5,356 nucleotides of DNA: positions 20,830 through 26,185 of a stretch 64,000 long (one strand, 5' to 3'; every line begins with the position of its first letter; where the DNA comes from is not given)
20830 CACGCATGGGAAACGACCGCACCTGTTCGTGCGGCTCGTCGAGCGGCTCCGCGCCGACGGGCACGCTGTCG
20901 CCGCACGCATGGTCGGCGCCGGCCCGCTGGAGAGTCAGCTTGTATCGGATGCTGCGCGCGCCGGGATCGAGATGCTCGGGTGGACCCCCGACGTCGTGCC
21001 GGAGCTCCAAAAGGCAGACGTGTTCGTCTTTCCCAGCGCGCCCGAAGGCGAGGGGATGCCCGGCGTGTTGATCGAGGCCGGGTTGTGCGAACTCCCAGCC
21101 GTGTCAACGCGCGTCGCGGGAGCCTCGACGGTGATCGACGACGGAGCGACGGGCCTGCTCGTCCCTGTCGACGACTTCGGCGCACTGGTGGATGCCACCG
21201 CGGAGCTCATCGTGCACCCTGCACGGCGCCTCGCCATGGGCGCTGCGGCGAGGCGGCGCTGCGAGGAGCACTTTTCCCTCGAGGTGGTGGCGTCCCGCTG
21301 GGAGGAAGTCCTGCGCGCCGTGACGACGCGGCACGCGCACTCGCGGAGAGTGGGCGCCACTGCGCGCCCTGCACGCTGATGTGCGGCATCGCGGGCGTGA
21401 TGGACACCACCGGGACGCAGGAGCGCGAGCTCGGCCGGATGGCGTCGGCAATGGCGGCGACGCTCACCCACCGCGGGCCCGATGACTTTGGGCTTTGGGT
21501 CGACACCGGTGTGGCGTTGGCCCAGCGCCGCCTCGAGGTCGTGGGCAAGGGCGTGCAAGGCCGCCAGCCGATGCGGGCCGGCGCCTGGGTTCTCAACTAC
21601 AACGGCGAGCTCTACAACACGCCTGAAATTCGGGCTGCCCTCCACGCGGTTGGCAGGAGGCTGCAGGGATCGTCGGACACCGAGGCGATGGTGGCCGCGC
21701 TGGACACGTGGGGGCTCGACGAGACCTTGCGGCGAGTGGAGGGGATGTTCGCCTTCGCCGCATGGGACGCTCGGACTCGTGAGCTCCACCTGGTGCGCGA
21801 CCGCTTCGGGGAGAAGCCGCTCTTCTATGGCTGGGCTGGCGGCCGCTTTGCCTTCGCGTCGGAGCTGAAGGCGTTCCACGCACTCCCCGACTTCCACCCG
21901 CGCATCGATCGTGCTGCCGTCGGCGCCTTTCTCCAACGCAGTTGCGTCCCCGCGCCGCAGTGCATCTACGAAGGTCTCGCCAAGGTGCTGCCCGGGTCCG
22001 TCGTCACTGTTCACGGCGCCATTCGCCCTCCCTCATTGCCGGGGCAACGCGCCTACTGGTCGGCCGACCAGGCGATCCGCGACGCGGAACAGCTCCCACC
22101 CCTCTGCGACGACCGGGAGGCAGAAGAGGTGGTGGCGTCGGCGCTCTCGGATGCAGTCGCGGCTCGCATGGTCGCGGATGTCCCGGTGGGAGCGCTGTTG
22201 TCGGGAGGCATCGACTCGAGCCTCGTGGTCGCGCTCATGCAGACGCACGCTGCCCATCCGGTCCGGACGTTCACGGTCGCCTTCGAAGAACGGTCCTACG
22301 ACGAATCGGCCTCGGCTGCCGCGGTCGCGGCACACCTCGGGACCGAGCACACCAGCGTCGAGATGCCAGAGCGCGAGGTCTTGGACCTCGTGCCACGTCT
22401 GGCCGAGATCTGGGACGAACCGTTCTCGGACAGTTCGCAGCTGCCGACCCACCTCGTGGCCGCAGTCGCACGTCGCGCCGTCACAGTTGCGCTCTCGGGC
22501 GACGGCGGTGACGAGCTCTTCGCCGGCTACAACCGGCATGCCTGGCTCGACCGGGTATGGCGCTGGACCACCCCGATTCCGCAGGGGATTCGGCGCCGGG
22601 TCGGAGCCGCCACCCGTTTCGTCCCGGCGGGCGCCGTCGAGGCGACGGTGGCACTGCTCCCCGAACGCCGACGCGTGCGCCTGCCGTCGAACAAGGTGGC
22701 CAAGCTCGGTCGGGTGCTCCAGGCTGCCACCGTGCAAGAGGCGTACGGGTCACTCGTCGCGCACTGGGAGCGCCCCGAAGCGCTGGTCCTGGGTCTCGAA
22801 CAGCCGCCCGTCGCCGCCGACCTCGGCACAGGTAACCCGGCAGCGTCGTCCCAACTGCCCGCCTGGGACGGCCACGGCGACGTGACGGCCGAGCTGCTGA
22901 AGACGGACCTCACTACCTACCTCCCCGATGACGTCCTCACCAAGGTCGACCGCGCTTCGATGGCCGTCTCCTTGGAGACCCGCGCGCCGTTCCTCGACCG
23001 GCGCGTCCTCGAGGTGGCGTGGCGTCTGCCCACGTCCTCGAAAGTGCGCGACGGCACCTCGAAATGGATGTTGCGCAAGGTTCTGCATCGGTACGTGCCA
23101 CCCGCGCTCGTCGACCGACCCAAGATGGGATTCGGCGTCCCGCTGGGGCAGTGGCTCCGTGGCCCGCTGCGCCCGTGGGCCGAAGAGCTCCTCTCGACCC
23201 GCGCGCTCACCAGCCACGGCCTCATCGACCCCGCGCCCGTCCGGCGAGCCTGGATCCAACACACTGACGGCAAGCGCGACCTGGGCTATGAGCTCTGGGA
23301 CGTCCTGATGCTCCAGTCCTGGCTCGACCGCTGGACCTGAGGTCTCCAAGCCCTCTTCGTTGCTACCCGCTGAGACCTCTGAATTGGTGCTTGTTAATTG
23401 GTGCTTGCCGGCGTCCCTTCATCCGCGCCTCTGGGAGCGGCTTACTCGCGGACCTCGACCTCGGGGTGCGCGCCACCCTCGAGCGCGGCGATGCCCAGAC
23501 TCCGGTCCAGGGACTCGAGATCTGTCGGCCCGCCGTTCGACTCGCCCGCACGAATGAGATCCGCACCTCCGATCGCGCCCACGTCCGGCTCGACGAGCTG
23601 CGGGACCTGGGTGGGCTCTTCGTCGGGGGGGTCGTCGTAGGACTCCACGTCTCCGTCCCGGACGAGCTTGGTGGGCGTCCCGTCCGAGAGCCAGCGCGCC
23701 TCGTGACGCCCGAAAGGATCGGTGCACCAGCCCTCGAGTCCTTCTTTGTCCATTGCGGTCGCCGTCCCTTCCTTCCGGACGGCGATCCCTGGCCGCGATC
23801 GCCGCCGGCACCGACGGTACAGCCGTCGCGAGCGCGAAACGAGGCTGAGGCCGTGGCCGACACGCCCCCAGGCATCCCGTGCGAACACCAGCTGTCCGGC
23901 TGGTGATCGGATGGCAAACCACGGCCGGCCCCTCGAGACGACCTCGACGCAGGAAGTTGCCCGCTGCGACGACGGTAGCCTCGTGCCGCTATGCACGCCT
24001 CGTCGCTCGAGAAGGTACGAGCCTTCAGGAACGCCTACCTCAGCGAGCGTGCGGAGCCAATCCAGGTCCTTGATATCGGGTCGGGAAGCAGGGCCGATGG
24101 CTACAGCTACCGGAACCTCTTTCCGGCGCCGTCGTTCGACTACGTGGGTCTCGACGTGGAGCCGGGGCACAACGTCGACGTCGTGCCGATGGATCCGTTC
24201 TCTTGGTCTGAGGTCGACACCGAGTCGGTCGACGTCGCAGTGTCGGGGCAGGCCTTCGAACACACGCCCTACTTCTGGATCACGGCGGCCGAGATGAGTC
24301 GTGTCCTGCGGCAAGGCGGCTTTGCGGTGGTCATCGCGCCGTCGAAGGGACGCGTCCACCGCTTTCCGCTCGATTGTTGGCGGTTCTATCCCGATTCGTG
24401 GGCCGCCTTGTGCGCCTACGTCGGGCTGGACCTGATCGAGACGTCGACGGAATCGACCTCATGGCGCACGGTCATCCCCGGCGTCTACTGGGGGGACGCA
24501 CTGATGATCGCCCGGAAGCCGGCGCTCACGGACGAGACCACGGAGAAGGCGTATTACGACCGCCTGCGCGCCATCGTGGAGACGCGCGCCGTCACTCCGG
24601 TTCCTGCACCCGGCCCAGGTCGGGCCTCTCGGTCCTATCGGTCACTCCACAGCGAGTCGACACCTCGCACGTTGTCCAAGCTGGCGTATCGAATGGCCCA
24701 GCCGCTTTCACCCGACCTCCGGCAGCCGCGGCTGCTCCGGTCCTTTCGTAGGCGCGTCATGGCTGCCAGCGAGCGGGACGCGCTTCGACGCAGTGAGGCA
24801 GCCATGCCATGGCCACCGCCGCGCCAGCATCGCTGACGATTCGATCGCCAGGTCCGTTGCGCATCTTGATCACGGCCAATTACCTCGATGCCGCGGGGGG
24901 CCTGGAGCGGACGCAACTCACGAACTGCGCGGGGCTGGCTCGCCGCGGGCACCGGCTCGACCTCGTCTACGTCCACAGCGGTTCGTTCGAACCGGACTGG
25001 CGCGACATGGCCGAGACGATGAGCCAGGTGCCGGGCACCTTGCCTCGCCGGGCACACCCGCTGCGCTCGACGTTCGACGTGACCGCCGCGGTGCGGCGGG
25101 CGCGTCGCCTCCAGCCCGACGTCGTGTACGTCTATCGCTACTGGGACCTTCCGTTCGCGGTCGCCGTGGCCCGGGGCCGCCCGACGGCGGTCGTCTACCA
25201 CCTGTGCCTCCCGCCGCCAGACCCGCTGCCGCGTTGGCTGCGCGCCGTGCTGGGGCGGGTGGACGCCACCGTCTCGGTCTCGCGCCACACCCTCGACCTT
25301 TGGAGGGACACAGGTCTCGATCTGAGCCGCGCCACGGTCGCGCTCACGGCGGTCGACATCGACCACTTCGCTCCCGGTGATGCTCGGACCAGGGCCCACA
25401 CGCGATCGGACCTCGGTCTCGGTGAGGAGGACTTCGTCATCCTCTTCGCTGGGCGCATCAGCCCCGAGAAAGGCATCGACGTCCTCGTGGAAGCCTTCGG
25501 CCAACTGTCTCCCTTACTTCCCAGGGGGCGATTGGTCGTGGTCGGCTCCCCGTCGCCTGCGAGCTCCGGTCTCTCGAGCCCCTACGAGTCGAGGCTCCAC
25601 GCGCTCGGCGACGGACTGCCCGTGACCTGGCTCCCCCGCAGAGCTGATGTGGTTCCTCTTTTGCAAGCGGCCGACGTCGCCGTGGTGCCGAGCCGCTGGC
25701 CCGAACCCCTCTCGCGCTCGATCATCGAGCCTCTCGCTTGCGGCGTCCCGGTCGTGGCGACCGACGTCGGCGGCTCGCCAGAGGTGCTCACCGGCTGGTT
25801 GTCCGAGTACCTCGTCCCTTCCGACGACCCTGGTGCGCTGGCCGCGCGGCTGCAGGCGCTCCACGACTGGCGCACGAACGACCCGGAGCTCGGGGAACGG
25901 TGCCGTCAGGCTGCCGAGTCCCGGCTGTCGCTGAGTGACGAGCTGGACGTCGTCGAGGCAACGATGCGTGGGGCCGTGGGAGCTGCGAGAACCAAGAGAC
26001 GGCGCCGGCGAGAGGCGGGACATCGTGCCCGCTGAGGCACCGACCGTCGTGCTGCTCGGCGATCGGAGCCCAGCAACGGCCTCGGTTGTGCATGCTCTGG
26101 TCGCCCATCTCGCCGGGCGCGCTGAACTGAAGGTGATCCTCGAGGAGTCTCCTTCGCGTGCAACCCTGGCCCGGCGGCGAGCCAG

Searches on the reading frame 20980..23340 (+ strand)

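Call 10: search_protein_families(library=pfam, proteins=[window:20980-23340:+], max_evalue=0.001)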
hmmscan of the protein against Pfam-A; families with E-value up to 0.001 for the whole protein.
window:20980-23340:+ (786 aa): 4 families
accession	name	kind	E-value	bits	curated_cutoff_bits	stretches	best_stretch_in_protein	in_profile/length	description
PF00733.27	Asn_synthase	-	1.5e-113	380.5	21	1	385-782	2-353/354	Asparagine synthase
PF13522.11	GATase_6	-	2e-38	131.8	27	1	167-295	1-130/130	Glutamine amidotransferase domain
PF13537.11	GATase_7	-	2.8e-35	121.4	25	1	183-300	2-122/123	Glutamine amidotransferase domain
PF06508.19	QueC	-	5.3e-05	23.3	22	1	406-463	5-61/210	Queuosine biosynthesis protein QueC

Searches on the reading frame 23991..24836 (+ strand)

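Call 10: search_protein_families(library=pfam, proteins=[window:23991-24836:+], max_evalue=0.001)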
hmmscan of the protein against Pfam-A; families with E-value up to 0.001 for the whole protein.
window:23991-24836:+ (281 aa): 3 families
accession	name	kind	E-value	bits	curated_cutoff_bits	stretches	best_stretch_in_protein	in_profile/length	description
PF08241.18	Methyltransf_11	-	2.7e-06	28.4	21.2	1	62-113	44-94/95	Methyltransferase domain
PF08242.18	Methyltransf_12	-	0.00055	21.1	30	0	27-111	1-97/98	Methyltransferase domain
PF13489.12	Methyltransf_23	-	0.00061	20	27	1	8-118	8-120/164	Methyltransferase domain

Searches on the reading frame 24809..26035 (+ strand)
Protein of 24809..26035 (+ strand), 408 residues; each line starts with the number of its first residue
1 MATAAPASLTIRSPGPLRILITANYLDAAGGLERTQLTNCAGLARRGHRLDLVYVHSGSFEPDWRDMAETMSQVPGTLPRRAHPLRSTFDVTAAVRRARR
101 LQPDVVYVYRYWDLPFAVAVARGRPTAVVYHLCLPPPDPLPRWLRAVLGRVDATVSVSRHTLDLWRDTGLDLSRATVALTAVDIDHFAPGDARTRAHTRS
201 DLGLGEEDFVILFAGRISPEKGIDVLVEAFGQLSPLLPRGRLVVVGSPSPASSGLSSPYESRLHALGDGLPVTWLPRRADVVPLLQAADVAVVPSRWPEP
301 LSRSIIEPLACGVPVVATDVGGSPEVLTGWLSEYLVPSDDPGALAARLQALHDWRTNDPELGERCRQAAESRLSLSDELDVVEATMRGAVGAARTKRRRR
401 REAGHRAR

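Call 10: search_protein_families(library=pfam, proteins=[window:24809-26035:+], max_evalue=0.001)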
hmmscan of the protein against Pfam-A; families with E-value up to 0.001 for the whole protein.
window:24809-26035:+ (408 aa): 4 families
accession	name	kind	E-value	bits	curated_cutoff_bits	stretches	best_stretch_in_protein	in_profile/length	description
PF00534.26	Glycos_transf_1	-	4.2e-30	105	26.4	1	198-371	5-171/172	Glycosyl transferases group 1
PF13692.12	Glyco_trans_1_4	-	4.9e-27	95.4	27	1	209-351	2-139/142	Glycosyl transferases group 1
PF13439.12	Glyco_transf_4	-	5.8e-16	59.4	28.5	1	30-185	2-169/170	Glycosyltransferase Family 4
PF13579.12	Glyco_trans_4_4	-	1.9e-09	38.5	29.7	1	30-177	1-154/158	Glycosyl transferase 4-like domain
